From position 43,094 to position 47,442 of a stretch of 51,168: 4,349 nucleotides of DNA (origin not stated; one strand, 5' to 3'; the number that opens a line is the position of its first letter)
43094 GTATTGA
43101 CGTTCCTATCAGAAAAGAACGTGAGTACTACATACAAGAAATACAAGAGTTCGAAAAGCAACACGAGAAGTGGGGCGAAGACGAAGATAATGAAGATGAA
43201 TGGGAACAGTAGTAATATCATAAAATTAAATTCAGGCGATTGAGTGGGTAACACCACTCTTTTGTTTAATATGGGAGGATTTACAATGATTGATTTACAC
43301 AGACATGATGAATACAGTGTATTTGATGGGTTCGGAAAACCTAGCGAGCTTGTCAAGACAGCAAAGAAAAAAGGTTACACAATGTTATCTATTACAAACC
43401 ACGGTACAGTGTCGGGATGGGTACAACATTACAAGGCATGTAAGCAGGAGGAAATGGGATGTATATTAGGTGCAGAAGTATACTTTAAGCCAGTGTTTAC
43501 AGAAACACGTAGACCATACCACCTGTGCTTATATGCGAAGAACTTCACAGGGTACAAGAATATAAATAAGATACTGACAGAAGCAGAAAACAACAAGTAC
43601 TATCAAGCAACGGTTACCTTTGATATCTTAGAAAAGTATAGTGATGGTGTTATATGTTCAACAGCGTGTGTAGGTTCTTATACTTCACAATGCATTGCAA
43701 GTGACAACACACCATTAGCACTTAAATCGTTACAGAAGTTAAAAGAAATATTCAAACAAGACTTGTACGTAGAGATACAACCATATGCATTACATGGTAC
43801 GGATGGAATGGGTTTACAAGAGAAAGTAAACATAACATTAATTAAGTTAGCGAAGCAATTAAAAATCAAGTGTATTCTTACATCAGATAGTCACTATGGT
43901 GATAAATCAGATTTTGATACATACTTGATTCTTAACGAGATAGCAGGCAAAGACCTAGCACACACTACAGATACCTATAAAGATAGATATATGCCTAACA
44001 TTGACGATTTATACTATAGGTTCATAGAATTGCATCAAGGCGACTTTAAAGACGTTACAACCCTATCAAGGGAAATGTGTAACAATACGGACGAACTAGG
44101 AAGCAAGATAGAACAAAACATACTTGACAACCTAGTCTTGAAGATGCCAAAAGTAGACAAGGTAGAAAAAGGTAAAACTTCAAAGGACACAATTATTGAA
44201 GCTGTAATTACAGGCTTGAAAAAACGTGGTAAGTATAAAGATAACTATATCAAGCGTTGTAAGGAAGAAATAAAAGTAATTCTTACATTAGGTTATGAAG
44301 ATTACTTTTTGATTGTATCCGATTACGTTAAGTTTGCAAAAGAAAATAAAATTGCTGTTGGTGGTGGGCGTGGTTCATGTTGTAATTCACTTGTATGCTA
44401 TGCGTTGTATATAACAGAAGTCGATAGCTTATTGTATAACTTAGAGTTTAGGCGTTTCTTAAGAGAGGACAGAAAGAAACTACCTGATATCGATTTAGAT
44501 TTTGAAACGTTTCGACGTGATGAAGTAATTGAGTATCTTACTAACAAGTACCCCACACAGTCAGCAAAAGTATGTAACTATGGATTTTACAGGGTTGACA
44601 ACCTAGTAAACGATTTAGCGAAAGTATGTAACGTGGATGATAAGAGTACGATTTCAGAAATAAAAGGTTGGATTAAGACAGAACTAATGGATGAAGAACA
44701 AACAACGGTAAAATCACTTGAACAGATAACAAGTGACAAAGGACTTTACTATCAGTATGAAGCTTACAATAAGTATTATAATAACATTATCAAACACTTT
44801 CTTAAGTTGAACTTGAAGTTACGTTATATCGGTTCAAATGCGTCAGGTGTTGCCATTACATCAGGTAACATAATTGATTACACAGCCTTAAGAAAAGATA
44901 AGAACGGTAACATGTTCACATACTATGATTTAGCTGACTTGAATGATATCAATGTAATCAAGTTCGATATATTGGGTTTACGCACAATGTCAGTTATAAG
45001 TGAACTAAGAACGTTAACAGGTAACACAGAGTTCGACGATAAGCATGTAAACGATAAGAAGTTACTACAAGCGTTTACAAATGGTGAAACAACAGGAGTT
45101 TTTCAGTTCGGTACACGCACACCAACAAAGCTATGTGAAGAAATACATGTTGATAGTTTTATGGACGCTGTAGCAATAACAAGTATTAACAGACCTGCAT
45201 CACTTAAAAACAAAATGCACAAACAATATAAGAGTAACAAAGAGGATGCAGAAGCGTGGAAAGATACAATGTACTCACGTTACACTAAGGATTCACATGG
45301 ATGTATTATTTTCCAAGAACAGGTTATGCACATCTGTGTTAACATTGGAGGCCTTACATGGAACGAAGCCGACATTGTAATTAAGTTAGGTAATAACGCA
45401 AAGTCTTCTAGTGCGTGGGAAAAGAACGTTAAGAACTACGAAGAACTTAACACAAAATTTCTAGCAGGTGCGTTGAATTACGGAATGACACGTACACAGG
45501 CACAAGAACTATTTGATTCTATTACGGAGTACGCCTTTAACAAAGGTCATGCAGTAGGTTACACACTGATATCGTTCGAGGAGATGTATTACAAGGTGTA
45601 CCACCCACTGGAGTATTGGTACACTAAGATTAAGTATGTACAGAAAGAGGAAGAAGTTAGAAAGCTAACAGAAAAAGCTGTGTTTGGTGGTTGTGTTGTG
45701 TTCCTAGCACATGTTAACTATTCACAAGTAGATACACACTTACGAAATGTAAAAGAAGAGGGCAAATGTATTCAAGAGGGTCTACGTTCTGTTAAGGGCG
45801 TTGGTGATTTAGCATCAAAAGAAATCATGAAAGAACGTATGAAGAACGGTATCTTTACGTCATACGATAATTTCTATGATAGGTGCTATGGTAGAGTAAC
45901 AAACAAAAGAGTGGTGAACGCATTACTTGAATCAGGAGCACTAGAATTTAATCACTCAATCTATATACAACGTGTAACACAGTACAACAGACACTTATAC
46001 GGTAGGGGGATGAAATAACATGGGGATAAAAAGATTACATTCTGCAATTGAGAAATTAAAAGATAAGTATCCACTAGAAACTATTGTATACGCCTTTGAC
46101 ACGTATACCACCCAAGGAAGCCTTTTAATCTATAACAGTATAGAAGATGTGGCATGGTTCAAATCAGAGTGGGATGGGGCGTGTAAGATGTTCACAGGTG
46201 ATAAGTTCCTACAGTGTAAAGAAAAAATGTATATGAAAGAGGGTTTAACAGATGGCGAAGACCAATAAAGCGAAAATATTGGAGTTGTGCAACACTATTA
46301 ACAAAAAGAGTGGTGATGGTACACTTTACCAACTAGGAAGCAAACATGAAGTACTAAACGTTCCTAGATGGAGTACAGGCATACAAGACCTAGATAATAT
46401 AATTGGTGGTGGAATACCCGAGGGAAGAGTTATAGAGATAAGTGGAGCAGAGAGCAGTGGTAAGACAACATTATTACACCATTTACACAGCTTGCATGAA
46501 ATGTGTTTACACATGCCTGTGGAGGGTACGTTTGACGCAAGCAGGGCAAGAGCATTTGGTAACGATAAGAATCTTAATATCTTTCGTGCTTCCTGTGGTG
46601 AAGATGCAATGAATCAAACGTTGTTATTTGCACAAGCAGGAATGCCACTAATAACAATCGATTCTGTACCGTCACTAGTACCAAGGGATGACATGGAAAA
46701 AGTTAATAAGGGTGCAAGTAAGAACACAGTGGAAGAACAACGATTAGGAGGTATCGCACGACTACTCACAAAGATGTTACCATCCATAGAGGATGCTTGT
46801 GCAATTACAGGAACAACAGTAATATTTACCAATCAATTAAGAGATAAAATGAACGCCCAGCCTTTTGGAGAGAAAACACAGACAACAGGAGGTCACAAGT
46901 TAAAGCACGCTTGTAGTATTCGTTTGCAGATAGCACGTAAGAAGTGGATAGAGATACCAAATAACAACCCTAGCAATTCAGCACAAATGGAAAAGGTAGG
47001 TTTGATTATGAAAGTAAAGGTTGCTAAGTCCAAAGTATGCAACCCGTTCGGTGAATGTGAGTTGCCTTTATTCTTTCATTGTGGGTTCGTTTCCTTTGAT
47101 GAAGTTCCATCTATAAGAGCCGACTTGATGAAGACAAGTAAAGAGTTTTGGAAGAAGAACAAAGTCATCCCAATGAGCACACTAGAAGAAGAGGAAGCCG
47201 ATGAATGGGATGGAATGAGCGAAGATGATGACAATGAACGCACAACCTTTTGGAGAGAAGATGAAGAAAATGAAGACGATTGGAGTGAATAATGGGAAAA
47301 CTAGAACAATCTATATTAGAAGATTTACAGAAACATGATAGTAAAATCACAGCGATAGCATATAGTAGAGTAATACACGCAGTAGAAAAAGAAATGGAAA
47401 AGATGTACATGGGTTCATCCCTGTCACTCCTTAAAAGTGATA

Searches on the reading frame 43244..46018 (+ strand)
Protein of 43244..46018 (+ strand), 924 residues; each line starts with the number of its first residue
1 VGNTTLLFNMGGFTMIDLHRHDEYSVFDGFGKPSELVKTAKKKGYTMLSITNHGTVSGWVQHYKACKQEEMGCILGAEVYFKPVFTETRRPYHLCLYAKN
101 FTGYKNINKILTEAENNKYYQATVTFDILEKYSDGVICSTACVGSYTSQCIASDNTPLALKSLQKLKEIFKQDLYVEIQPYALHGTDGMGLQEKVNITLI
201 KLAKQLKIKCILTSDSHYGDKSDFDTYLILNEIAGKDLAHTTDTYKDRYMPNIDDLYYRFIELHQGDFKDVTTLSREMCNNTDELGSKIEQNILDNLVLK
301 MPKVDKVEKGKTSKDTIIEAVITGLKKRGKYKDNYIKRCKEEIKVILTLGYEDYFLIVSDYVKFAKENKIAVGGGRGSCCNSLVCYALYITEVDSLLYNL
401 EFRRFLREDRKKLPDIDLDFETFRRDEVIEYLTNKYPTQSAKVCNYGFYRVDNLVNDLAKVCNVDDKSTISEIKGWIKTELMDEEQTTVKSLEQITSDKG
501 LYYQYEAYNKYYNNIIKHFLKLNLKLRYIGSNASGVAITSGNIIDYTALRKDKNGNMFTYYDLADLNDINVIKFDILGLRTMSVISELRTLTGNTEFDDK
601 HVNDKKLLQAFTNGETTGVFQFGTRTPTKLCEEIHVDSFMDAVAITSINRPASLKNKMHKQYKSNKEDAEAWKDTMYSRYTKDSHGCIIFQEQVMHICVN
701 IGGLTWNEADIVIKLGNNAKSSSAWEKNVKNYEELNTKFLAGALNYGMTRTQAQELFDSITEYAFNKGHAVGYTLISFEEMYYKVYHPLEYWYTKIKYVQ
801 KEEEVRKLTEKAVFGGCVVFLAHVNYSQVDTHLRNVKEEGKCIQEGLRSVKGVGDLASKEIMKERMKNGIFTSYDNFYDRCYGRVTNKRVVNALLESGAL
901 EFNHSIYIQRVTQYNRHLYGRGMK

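Call 7: search_protein_families(library=pfam, proteins=[window:43244-46018:+])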
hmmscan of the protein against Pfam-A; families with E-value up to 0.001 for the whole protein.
window:43244-46018:+ (924 aa): 4 families
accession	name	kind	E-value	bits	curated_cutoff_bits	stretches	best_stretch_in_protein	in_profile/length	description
PF07733.18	DNA_pol3_alpha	-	3.6e-59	200.9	23.9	1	320-578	6-260/260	Bacterial DNA polymerase III alpha NTPase domain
PF02811.25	PHP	-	1.3e-33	117.1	26.4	1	17-179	1-162/164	PHP domain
PF17657.6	DNA_pol3_finger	-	4.4e-26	91.6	22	1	584-728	4-154/166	Bacterial DNA polymerase III alpha subunit finger domain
PF14579.12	HHH_6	-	1.6e-14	54.3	25.6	1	819-901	4-81/90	Helix-hairpin-helix motif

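Call 16: find_related_loci(query=window:43286-46018:+, collection=viral_contigs, flank=10000)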
Query window:43286-46018:+ (910 aa) in viral_contigs; peptide patterns used: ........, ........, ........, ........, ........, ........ (x = any residue, [..] = any of these).
9 stretches matched a pattern; 1 encode a relative of the query (tblastn E <= 1e-3); 1 distinct loci.
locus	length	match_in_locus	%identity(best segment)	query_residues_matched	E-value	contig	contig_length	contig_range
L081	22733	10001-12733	46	1-907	0e+0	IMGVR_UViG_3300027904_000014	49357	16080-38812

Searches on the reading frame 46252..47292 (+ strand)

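Call 52: search_protein_families(library=pfam, max_evalue=0.01, proteins=[window:46252-47292:+])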
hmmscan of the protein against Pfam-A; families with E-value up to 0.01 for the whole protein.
window:46252-47292:+ (346 aa): 7 families
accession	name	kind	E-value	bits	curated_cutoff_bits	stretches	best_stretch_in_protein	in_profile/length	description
PF00154.27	RecA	-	6.2e-39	134.5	27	1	13-278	7-260/262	recA bacterial DNA recombination protein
PF06745.19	ATPase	-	6.9e-09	35.8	26.6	1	41-74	2-35/231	KaiC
PF08423.17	Rad51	-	1.4e-08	34.8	22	1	39-230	7-212/244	Rad51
PF13521.12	AAA_28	-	0.0042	17.8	27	1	61-83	2-25/164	AAA domain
PF23442.1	DUF7125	-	0.0054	16.3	29.1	1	39-80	3-44/207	Family of unknown function (DUF7125)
PF13479.12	AAA_24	-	0.0059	16.9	27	1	60-211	4-148/195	AAA domain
PF05625.17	PAXNEB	-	0.0083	15.7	28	0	41-64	20-43/366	PAXNEB protein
